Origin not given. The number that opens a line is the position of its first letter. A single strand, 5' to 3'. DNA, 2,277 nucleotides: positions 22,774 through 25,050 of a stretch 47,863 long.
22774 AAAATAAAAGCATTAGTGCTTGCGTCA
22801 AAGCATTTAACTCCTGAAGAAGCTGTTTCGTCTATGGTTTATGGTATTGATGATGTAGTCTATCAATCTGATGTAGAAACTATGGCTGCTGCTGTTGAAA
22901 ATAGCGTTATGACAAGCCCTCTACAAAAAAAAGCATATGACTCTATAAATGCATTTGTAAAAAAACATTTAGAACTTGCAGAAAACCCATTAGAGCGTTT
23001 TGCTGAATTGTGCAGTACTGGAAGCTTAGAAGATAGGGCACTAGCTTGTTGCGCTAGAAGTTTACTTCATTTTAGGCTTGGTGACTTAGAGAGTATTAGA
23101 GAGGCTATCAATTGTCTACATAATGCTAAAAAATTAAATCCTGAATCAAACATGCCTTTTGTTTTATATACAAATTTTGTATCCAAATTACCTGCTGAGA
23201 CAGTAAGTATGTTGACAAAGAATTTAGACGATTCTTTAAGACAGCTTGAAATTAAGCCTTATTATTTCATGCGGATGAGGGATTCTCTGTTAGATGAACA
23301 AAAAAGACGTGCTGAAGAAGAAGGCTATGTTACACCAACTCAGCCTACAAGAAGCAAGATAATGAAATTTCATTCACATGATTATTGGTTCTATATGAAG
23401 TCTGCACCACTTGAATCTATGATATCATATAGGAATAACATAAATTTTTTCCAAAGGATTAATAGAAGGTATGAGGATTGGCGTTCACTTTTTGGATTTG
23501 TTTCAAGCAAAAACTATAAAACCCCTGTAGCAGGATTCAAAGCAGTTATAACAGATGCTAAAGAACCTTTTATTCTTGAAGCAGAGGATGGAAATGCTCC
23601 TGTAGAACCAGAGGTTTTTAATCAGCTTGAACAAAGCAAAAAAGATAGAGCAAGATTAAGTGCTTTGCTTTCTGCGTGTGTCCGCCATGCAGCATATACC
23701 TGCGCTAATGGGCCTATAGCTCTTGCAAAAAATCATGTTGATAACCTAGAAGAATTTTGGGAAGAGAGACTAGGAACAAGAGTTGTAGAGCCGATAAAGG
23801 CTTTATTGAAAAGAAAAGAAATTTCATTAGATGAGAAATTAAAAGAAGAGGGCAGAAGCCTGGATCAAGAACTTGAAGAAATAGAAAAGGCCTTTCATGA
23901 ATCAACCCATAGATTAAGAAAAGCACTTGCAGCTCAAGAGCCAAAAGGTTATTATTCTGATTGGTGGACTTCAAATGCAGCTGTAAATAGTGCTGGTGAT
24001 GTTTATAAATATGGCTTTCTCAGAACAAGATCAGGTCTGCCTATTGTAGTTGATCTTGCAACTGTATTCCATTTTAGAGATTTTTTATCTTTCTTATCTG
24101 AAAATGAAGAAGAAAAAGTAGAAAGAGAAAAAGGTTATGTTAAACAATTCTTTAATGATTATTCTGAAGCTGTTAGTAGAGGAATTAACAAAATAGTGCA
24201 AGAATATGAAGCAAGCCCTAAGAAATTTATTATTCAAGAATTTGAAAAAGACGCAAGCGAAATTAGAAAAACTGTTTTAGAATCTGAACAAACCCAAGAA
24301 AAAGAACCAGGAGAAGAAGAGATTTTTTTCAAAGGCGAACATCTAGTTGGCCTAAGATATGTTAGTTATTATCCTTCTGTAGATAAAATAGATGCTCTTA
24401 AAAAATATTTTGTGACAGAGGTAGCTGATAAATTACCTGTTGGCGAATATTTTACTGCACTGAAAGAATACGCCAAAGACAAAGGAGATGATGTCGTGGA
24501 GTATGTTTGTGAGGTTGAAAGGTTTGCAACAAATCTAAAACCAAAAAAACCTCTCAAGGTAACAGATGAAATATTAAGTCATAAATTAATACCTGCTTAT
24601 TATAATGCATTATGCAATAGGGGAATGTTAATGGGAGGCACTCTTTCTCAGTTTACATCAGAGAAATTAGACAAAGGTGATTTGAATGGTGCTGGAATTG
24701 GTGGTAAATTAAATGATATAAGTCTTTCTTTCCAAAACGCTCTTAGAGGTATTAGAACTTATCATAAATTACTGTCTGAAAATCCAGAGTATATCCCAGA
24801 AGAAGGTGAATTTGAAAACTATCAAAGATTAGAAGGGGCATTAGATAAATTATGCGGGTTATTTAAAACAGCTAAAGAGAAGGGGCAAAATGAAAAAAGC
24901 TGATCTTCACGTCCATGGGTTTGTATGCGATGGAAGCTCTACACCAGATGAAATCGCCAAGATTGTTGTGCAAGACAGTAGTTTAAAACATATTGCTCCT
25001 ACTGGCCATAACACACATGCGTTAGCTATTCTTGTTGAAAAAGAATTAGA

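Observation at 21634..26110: Orphan triple-receiver protein with a roughly 650-aa unknown output region, translationally coupled to a PHP phosphoesterase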

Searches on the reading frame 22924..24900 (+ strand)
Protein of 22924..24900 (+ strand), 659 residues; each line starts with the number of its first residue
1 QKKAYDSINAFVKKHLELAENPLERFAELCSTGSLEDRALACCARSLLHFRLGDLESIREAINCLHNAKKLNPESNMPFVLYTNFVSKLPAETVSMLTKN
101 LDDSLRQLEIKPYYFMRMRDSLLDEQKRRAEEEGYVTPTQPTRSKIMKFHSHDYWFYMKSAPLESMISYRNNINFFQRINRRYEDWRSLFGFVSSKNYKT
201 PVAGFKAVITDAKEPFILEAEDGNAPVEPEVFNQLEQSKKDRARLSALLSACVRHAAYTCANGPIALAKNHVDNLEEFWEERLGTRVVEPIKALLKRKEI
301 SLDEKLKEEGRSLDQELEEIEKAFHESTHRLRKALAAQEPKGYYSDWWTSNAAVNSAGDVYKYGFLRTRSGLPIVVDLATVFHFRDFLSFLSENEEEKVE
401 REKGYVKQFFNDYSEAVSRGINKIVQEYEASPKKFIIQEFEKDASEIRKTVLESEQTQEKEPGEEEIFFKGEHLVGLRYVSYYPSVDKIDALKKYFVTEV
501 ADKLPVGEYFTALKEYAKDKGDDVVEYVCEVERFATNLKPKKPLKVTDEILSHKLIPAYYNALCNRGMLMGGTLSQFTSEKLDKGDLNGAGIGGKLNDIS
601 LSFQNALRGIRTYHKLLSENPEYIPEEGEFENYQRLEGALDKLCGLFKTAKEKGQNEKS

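Call 8: search_solved_structures(query=window:22924-24900:+, max_evalue=10)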
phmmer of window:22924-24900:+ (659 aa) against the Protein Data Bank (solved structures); distinct sequences matched with E-value up to 10: 2.
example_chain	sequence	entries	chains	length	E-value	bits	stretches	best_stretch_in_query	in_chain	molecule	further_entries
4bod_A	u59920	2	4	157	0.3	12.8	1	486-539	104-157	ERPC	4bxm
4bf3_A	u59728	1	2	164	0.33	12.7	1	487-539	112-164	ERPC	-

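Call 10: find_homologous_proteins(query=window:22924-24900:+, max_evalue=0.001)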
Query window:22924-24900:+ (659 aa): 1 proteins with E <= 0.001 among 8000 candidates.
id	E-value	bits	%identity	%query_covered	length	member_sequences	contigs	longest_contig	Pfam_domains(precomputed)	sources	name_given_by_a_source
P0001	0.0e+0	1490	100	100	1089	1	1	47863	PF00072.31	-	-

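Call 20: search_protein_representatives(protein=window:22924-24900:+)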
Query: 659 residues. Proteins with E-value up to 0.001 (for the whole library): 20; up to 1e-10: 12; up to 1e-30: 1. The best 20 are listed.
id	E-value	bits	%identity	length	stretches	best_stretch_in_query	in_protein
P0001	0.0e+00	1489.8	100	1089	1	1-659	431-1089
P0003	1.0e-21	93.7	31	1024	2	146-457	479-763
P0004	7.1e-21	90.9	27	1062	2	110-518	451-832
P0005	3.1e-20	88.8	28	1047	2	107-488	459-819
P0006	2.6e-18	82.4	27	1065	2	89-546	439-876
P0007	3.6e-17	78.7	31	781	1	117-445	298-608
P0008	2.2e-16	76.0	28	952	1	141-578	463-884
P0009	3.6e-15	72.1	30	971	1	245-578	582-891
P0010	9.1e-14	67.4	30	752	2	233-450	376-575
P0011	4.8e-13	65.0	31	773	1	242-445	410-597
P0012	7.7e-12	61.1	26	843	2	101-445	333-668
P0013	7.4e-11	57.8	31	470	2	242-440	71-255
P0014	2.0e-10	56.4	33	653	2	247-451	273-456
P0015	3.1e-10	55.8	26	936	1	130-567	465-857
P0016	1.9e-09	53.2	26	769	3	239-446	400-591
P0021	7.7e-06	41.2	24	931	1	87-545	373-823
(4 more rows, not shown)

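Call 24: search_protein_families(library=pfam, alignment_id=A1, max_evalue=0.01)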
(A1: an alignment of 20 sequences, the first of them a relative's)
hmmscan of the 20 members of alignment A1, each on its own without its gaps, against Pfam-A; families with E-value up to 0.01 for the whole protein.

A. member 1, P0001 (1089 aa): 1 family
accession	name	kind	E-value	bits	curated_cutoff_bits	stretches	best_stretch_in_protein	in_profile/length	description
PF00072.30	Response_reg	-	5.4e-42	142.9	30.2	2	21-130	1-110/111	Response regulator receiver domain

B. families by the number of members that match (of 20 scanned): 7 families
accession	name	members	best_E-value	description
PF00072.30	Response_reg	2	5.4e-42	Response regulator receiver domain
PF04781.17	DUF627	1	0.0011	Protein of unknown function (DUF627)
PF16427.10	DUF5024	1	0.0017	Domain of unknown function (DUF5024)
PF08463.15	EcoEI_R_C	1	0.0023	EcoEI R protein C-terminal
PF01291.22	LIF_OSM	1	0.0034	LIF / OSM family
PF01636.29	APH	1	0.0055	Phosphotransferase enzyme family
PF10366.15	Vps39_1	1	0.0071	Vacuolar sorting protein 39 domain 1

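Call 29: find_homologous_proteins(query=A2, max_evalue=0.001)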
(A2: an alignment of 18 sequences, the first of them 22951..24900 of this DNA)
Query A2 (18 sequences) (650 aa, profile of the alignment): 1 proteins with E <= 0.001 among 8000 candidates.
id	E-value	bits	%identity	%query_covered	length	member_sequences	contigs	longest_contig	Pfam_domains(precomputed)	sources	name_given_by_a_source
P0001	5.3e-163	562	100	100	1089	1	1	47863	PF00072.31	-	-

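Call 31: search_solved_structures(query=A2, max_evalue=10, show_alignments=3)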
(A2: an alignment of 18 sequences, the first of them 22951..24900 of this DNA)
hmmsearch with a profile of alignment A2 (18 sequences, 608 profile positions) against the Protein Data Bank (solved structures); distinct sequences matched with E-value up to 10: 1.
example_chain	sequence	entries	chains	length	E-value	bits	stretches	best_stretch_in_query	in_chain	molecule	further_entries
9dzw_A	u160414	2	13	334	2.1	10.4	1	12-157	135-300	CalC6_3 with DHR extension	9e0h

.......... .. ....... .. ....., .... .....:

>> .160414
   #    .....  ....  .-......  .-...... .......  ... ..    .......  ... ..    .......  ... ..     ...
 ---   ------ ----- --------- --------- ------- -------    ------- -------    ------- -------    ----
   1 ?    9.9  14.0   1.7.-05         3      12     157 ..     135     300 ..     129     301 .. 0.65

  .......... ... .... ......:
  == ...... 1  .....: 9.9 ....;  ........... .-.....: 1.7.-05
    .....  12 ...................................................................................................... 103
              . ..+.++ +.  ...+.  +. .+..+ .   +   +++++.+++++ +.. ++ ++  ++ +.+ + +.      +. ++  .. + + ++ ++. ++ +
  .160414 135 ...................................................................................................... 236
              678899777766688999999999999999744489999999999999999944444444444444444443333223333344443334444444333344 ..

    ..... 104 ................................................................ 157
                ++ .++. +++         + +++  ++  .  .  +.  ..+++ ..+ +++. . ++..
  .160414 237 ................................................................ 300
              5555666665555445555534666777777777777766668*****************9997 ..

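Call 32: find_encoding_contigs(protein=P0003, flank=8000, max_places=3)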
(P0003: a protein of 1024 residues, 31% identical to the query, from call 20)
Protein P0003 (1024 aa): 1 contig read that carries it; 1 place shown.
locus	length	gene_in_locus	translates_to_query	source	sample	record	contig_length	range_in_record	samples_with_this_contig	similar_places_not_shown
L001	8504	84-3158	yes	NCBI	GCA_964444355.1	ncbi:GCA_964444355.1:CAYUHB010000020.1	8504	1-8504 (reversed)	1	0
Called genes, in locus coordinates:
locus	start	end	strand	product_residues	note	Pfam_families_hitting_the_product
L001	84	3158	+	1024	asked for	-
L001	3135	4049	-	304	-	-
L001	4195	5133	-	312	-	-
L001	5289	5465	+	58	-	-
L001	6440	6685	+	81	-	-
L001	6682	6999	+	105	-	-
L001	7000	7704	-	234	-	PF00149:Metallophos, PF12850:Metallophos_2 (weak)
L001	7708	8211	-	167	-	-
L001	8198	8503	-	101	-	?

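Call 33: find_encoding_contigs(protein=P0004, flank=8000, max_places=2)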
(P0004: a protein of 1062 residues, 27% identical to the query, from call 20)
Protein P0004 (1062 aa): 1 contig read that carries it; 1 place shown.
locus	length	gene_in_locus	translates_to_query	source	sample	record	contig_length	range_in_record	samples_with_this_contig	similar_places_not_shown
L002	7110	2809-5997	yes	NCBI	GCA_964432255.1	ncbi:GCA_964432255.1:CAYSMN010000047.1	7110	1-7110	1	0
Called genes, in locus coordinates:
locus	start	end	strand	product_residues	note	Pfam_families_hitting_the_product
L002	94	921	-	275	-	PF00459:Inositol_P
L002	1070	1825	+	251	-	-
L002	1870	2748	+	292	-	-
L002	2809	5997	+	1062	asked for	-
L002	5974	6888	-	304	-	-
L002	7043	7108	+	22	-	?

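Call 34: find_encoding_contigs(protein=P0005, flank=8000, max_places=2)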
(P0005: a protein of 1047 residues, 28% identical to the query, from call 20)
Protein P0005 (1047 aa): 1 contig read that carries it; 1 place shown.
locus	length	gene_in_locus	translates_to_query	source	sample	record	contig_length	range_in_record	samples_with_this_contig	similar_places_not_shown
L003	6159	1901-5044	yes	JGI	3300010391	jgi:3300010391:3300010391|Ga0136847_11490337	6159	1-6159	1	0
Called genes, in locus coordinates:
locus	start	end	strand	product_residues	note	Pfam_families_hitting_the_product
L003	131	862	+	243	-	-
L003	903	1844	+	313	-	-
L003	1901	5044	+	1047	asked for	-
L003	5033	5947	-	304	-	PF04014:MazE_antitoxin (weak)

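Call 35: find_encoding_contigs(protein=P0007, flank=8000, max_places=2)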
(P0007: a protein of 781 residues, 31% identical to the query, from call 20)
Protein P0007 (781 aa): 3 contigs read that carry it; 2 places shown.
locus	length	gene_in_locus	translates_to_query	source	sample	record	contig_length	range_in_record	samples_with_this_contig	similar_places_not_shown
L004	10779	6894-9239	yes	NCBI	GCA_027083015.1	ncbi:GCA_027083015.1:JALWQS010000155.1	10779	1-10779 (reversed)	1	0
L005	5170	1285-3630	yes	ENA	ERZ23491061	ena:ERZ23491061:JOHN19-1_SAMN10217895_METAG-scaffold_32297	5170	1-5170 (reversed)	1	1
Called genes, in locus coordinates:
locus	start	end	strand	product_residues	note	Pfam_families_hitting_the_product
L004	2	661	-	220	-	?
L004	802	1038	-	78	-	PF01192:RNA_pol_Rpb6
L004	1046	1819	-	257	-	PF01138:RNase_PH, PF03725:RNase_PH_C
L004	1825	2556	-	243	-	PF01138:RNase_PH, PF03725:RNase_PH_C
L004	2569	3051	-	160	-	PF00013:KH_1, PF15985:KH_6 (weak)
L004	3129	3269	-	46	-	-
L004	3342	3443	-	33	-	-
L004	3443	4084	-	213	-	-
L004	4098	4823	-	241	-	PF10584:Proteasome_A_N, PF00227:Proteasome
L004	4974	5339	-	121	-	PF01900:RNase_P_Rpp14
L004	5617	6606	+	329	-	PF17835:NOG1_N, PF00009:GTP_EFTU (faint), PF01926:MMR_HSR1, PF02421:FeoB_N, PF02492:cobW (faint), PF06858:NOG1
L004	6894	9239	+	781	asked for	-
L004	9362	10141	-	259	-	PF01895:PhoU (faint)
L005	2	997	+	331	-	?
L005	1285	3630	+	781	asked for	-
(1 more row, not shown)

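Call 36: find_encoding_contigs(protein=P0008, flank=8000, max_places=2)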
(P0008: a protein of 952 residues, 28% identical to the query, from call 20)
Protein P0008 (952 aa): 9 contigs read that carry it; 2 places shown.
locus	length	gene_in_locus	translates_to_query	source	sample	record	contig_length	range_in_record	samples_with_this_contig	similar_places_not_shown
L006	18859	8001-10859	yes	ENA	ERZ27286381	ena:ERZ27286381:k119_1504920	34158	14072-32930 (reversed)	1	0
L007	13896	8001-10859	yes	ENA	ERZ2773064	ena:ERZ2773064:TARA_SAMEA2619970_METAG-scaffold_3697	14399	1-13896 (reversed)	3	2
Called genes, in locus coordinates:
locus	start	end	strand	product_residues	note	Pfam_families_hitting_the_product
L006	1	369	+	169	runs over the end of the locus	-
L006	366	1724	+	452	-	PF14251:PterinBD-DUF4346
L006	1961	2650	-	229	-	PF02223:Thymidylate_kin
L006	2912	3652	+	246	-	PF21003:NucS_N, PF01939:NucS_C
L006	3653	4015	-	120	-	PF01850:PIN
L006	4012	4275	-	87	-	PF04014:MazE_antitoxin (weak)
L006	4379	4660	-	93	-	-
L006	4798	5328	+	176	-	PF13238:AAA_18, PF13207:AAA_17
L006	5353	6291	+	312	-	-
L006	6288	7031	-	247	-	PF00702:Hydrolase, PF13419:HAD_2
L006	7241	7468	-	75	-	-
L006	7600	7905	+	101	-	-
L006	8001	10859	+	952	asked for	-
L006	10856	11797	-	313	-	PF04014:MazE_antitoxin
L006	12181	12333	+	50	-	-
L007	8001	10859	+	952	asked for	-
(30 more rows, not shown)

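Call 49: predict_structure(alignment_id=A2)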
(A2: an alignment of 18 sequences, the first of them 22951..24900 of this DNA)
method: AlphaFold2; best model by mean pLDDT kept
length: 650 residues; sequences in the alignment: 18
mean_pLDDT: 79.1   pTM: 0.78
mean pLDDT of the five models: 79.1, 78.6, 75.2, 74.9, 74.7
residues with pLDDT >= 90: 189; 70-90: 306; 50-70: 105; < 50: 50
segments of 3 or more residues with pLDDT < 50: 90-109, 183-186, 447-467, 648-650
pLDDT, mean of each block of 10 residues (from residue 1): 79 88 88 91 82 82 74 71 58 42 44 62 64 75 73 88 91 80 61 80 79 59 70 86 94 91 72 80 82 61 80 80 68 84 81 86 90 86 88 95 93 94 96 87 52 38 49 78 96 94 95 89 94 90 90 92 91 82 85 92 88 67 84 86 62
secondary structure, 60 per line:
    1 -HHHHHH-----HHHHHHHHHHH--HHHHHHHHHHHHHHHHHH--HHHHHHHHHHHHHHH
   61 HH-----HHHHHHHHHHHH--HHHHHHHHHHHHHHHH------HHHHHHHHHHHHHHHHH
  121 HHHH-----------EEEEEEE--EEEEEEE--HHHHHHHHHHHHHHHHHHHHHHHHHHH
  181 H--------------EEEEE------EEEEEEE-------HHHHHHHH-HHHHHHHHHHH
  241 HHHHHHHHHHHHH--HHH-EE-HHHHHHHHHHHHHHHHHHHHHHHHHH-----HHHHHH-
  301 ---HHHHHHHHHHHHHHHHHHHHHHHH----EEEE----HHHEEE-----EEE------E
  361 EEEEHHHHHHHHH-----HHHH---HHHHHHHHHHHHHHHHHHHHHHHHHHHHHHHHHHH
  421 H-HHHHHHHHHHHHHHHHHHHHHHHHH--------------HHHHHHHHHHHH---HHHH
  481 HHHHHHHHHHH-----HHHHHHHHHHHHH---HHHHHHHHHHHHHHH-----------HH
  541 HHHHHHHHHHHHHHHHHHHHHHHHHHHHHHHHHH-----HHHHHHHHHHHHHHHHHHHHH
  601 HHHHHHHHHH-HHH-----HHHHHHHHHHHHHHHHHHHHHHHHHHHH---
elements in order: H2-7 H13-23 H26-43 H46-62 H68-79 H82-97 H104-124 E136-142 E145-151 H154-181 E196-200 E207-213 H221-228 H230-253 H263-288 H294-299 H304-327 E332-335 E343-345 E351-353 E360-364 H365-373 H379-382 H386-421 H423-447 H462-473 H477-491 H497-509 H513-527 H539-574 H580-610 H620-647
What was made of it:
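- Fold: the AF2 model built on an 18-sequence alignment has pLDDT 79 and pTM 0.78 (call 49).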

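Call 52: fold_search(model_id=the predicted structure, library=pdb)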
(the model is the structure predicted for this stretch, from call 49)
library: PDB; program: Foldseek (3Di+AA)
matches with E <= 10: 395; with E <= 0.001: 0
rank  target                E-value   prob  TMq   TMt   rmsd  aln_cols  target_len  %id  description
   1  4few_D                4.9e-03  1.00  0.23  0.49   8.0       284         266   12  Crystal structure of the aminoglycoside phosphotransferase APH(3')-Ia, with substrate kanamycin and small molecule inh (released 2012-06-20)
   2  4gkh_K                5.5e-03  1.00  0.23  0.48   8.1       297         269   12  Crystal structure of the aminoglycoside phosphotransferase APH(3')-Ia, with substrate kanamycin and small molecule inh (released 2012-09-05)
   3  4fex_B                5.8e-03  1.00  0.24  0.50   7.1       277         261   12  Crystal structure of the aminoglycoside phosphotransferase APH(3')-Ia, with substrate kanamycin and small molecule inh (released 2012-06-20)
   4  2q83_A                6.3e-03  1.00  0.24  0.41  21.5       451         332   11  Crystal structure of ytaA (2635576) from Bacillus subtilis at 2.50 A resolution (released 2007-06-26)
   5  4gkh_B                6.8e-03  1.00  0.25  0.50   7.6       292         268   13  Crystal structure of the aminoglycoside phosphotransferase APH(3')-Ia, with substrate kanamycin and small molecule inh (released 2012-09-05)
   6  4feu_F                7.1e-03  1.00  0.22  0.50   9.2       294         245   12  Crystal structure of the aminoglycoside phosphotransferase APH(3')-Ia, with substrate kanamycin and small molecule inh (released 2012-06-20)
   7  2q83_B                7.1e-03  1.00  0.25  0.43  22.7       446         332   12  Crystal structure of ytaA (2635576) from Bacillus subtilis at 2.50 A resolution (released 2007-06-26)
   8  4fev_C                1.0e-02  1.00  0.23  0.50   8.1       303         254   12  Crystal structure of the aminoglycoside phosphotransferase APH(3')-Ia, with substrate kanamycin and small molecule inh (released 2012-06-20)
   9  4ej7_B                1.5e-02  1.00  0.24  0.50   8.4       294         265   12  Crystal structure of the aminoglycoside phosphotransferase APH(3')-Ia, ATP-bound (released 2012-04-18)
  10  9cxm_B                1.9e-02  0.98  0.19  0.36  12.8       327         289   12  Crystal structure of Human FN3K bound with ATP and DMF (released 2024-12-18)
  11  3dxp                  2.3e-02  0.98  0.25  0.43  15.6       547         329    9  Crystal structure of a putative aminoglycoside phosphotransferase (reut_a1007) from ralstonia eutropha jmp134 at 2.32 A  (released 2008-08-12)
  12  4feu_B                2.9e-02  1.00  0.24  0.51   6.9       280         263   13  Crystal structure of the aminoglycoside phosphotransferase APH(3')-Ia, with substrate kanamycin and small molecule inh (released 2012-06-20)
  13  9cxn_B                4.2e-02  0.89  0.18  0.34  20.0       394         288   10  Crystal structure of Human FN3K bound with AMPPNP and DMF (released 2024-12-18)
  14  5iqi_C                5.4e-02  0.84  0.18  0.32  15.8       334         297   12  Aminoglycoside Phosphotransferase (2'')-Ia (CTD of AAC(6')-Ie/APH(2'')-Ia) Y237F mutant in complex with GMPPNP and Mag (released 2016-05-25)
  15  6wqx_C                7.5e-02  0.98  0.19  0.43   9.2       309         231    9  Human PRPK-TPRKB complex (released 2021-02-17)
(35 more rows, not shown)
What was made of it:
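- On APH/ChoK protein-kinase-like superfamily: Nearly all of the leading Foldseek hits are APH/ChoK/FN3K/PRPK kinases, with probability up to 1.0, but E is 5e-3 or weaker and the target-normalised TM is about 0.5 (calls 49, 52).
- Nearly all of its leading Foldseek hits are APH/ChoK-type kinases (APH(3')-Ia probability 1.0, target-normalised TM about 0.5; also YtaA, FN3K, PRPK/Bud32 and choline kinase; call 52). The closest structures are small-molecule kinases: APH(3'), choline kinase, FN3K and N-acetylhexosamine kinase (call 52).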

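Call 79: find_encoding_contigs(protein=P0001, flank=1000, max_places=3)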
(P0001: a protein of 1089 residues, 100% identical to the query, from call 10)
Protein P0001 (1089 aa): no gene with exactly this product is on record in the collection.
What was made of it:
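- On Response regulator receiver (PF00072): The rest of the genome is not available, and the contig is not in the look-up collection (call 79).
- Tried and rejected: The window protein is not in the contig look-up collection, so the source sample and the rest of the genome could not be reached (call 79).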
